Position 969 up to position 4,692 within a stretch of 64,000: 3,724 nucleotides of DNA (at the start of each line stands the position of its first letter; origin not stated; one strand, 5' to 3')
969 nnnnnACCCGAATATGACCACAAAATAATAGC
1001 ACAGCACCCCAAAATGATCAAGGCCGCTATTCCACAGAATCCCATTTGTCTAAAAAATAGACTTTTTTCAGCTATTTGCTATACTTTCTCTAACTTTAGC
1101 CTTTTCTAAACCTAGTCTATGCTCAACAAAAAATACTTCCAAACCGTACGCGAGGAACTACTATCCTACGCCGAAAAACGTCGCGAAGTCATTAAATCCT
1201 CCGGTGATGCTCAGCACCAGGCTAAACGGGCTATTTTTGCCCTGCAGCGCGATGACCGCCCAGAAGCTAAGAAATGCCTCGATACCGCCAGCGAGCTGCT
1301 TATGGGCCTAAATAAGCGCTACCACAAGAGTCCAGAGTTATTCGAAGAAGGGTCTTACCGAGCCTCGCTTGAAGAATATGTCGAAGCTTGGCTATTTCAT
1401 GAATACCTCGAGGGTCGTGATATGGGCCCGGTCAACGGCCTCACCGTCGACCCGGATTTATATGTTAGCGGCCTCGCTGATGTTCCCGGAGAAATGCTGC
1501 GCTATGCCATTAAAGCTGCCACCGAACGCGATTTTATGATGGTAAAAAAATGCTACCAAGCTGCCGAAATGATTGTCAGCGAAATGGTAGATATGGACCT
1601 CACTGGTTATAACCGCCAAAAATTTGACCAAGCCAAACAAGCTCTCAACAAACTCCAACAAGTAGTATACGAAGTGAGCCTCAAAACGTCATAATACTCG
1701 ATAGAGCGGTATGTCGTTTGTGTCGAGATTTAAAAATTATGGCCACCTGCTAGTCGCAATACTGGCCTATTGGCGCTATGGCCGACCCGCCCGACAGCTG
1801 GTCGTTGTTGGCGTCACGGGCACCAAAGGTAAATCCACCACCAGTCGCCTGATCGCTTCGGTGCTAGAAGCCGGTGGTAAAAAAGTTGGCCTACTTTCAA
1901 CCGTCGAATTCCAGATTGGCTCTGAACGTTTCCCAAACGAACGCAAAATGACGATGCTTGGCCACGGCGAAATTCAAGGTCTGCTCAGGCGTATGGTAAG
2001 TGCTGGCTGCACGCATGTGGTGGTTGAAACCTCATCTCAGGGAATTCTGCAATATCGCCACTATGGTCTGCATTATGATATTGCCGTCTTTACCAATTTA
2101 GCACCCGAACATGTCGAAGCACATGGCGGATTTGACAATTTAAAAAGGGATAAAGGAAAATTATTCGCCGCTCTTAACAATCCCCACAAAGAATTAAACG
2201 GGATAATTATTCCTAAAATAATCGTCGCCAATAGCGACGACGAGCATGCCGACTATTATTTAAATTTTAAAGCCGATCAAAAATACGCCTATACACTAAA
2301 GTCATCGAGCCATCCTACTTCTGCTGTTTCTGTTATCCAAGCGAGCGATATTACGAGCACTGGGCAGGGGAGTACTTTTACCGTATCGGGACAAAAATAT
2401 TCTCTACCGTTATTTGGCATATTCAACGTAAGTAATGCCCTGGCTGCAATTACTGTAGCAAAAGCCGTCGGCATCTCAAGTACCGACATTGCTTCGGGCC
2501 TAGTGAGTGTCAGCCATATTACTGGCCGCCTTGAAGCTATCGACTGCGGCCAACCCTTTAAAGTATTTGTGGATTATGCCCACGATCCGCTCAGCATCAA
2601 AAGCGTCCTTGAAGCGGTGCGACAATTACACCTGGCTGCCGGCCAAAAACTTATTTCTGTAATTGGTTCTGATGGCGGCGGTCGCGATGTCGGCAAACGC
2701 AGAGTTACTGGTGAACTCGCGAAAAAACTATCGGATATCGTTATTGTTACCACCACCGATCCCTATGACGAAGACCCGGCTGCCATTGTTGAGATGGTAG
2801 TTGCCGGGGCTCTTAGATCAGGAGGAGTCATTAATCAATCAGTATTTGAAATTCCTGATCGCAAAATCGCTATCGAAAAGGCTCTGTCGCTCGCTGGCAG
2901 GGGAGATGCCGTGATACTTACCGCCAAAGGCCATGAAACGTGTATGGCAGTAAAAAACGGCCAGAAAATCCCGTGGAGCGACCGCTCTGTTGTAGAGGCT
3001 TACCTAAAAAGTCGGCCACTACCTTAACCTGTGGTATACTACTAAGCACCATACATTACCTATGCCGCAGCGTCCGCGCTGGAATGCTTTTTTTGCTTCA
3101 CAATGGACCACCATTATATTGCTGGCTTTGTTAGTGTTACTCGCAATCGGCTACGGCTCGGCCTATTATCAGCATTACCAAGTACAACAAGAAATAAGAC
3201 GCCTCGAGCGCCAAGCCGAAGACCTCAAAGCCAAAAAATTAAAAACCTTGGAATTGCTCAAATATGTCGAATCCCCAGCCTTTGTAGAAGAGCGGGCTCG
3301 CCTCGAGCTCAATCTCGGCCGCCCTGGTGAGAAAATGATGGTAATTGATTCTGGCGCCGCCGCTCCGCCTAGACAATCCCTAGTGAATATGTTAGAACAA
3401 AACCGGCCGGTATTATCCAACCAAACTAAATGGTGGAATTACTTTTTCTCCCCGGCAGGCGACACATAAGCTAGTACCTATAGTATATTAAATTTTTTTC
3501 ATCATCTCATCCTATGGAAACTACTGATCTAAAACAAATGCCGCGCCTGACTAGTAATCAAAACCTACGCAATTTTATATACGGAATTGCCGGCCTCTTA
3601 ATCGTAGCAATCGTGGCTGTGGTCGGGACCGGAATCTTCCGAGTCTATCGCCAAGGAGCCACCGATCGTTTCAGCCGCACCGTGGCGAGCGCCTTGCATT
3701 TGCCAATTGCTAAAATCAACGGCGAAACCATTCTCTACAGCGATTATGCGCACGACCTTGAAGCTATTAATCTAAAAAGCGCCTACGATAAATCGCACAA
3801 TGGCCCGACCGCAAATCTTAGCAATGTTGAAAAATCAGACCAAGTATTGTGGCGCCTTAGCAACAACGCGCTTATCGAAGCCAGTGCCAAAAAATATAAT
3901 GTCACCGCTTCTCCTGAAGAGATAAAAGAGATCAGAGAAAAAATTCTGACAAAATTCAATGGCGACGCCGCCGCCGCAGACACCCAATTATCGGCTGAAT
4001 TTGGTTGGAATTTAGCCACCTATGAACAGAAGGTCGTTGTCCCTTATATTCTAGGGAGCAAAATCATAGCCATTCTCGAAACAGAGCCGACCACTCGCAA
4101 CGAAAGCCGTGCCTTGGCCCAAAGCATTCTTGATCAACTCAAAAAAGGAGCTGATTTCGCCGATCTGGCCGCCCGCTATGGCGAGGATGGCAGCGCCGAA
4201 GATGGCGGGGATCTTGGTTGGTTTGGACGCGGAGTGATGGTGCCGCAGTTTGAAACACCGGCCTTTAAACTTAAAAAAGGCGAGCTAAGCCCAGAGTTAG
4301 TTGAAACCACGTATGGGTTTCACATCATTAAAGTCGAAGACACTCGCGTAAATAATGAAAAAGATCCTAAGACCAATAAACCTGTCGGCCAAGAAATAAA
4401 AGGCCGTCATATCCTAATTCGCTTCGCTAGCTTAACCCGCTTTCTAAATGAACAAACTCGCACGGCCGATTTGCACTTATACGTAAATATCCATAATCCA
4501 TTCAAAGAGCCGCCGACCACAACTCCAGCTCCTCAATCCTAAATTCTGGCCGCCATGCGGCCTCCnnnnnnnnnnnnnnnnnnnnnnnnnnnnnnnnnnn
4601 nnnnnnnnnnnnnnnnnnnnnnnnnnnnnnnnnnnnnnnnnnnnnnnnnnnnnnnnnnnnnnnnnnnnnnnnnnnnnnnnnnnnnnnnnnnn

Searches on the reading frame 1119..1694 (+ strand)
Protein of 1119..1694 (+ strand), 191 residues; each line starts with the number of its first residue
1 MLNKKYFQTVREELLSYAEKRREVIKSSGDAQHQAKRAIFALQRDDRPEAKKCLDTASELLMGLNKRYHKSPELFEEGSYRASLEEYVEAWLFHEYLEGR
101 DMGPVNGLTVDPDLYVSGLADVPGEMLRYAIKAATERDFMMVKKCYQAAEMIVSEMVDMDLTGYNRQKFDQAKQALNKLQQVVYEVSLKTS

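Call 63: search_protein_families(library=pfam, max_evalue=0.000001, proteins=[window:1119-1694:+])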
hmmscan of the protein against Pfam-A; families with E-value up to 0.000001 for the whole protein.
window:1119-1694:+ (191 aa): 1 family
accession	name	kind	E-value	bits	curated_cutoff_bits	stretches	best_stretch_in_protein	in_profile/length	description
PF01997.21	Translin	-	1.3e-17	64.9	25.9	1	20-189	2-204/205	Translin family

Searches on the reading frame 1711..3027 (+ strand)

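Call 63: search_protein_families(library=pfam, max_evalue=0.000001, proteins=[window:1711-3027:+])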
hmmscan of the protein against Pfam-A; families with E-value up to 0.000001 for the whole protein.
window:1711-3027:+ (438 aa): 2 families
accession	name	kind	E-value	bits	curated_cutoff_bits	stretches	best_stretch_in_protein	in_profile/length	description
PF08245.18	Mur_ligase_M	-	1.4e-37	130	24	1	35-250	1-200/200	Mur ligase middle domain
PF02875.26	Mur_ligase_C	-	3.1e-24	86.7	28.4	1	272-407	1-127/127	Mur ligase, glutamate ligase domain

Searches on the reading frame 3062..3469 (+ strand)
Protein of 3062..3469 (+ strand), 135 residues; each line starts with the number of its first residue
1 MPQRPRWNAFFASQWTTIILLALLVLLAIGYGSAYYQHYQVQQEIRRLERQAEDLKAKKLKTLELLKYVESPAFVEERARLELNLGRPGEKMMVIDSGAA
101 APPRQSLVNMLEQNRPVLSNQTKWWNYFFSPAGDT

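Call 63: search_protein_families(library=pfam, max_evalue=0.000001, proteins=[window:3062-3469:+])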
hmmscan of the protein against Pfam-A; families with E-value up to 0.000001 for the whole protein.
window:3062-3469:+ (135 aa): 1 family
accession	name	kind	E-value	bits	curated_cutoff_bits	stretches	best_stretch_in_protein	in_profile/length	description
PF04977.20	DivIC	-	7.2e-11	42.2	28.9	1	20-92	1-74/80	Septum formation initiator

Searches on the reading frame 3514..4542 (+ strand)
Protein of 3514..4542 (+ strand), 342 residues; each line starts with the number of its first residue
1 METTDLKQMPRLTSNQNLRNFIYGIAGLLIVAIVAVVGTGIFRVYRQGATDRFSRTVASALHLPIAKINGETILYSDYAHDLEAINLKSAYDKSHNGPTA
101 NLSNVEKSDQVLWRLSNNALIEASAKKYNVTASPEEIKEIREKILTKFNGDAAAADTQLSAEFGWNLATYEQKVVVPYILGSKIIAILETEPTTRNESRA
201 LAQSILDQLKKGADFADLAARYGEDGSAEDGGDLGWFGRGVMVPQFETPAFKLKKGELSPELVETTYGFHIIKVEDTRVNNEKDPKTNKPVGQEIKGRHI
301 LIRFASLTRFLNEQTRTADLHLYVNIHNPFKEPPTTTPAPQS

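Call 63: search_protein_families(library=pfam, max_evalue=0.000001, proteins=[window:3514-4542:+])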
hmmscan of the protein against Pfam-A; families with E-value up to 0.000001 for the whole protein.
window:3514-4542:+ (342 aa): 4 families
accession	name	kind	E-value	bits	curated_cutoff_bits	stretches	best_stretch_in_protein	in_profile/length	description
PF13616.12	Rotamase_3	-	5.8e-27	95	22.5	1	184-277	20-115/116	PPIC-type PPIASE domain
PF00639.27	Rotamase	-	2.7e-24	86.4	21.7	1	191-276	11-97/97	PPIC-type PPIASE domain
PF13624.11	SurA_N_3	-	2.4e-07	31.2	27.2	1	25-139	14-115/162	SurA-like N-terminal domain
PF13145.12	Rotamase_2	-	9.1e-07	30.2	27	0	198-277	32-108/121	PPIC-type PPIASE domain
